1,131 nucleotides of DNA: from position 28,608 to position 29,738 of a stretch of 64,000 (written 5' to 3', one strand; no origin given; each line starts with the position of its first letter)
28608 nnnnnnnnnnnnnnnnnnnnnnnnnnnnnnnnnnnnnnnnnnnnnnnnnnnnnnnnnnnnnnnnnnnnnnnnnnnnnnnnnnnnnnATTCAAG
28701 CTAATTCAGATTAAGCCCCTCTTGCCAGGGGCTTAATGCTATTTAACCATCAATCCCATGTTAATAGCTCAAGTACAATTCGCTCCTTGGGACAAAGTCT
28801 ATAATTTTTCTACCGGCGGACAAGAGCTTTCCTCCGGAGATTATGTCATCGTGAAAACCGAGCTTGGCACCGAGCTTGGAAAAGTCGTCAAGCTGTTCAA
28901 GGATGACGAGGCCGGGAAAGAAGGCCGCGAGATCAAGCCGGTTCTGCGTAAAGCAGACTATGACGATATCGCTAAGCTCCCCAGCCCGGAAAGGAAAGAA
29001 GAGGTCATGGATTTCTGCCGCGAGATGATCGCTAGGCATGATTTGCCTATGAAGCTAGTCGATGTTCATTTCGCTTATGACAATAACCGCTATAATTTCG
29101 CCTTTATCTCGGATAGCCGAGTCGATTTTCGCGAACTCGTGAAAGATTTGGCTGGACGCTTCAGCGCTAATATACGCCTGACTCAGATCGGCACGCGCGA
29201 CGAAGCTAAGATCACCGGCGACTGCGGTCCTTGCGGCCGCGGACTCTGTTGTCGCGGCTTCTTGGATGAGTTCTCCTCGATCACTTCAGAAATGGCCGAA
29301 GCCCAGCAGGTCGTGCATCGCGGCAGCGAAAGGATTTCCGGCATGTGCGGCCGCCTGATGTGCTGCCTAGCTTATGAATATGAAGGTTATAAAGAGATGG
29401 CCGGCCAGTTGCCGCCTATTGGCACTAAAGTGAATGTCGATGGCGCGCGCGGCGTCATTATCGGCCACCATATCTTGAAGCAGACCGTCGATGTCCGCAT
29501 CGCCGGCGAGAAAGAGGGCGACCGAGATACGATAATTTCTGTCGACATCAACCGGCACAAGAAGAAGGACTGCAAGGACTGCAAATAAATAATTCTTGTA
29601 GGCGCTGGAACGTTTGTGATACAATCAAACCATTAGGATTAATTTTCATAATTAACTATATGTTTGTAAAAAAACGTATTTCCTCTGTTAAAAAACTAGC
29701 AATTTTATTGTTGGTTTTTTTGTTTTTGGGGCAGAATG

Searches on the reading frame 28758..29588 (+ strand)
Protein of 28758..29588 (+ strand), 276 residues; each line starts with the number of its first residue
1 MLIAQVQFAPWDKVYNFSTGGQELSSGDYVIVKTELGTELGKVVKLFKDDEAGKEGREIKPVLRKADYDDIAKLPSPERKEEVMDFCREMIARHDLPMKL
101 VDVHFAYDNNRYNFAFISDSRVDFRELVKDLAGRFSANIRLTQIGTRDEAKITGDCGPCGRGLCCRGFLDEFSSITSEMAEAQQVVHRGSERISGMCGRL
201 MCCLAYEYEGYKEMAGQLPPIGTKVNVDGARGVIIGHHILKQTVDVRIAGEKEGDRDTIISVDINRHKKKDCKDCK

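Call 37: search_protein_families(library=pfam, proteins=[window:28758-29588:+], max_evalue=0.00001)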
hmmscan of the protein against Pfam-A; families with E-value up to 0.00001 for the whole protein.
window:28758-29588:+ (276 aa): 1 family
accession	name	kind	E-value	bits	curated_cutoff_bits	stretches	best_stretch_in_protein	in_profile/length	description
PF04468.17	PSP1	-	2.1e-24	86.1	27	1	60-144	1-86/86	PSP1 C-terminal conserved region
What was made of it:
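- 28758..29588 (+): PSP1-domain gene, the left flank of the rhs island. No terminator lies between it and rhs. Pfam (call 37).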
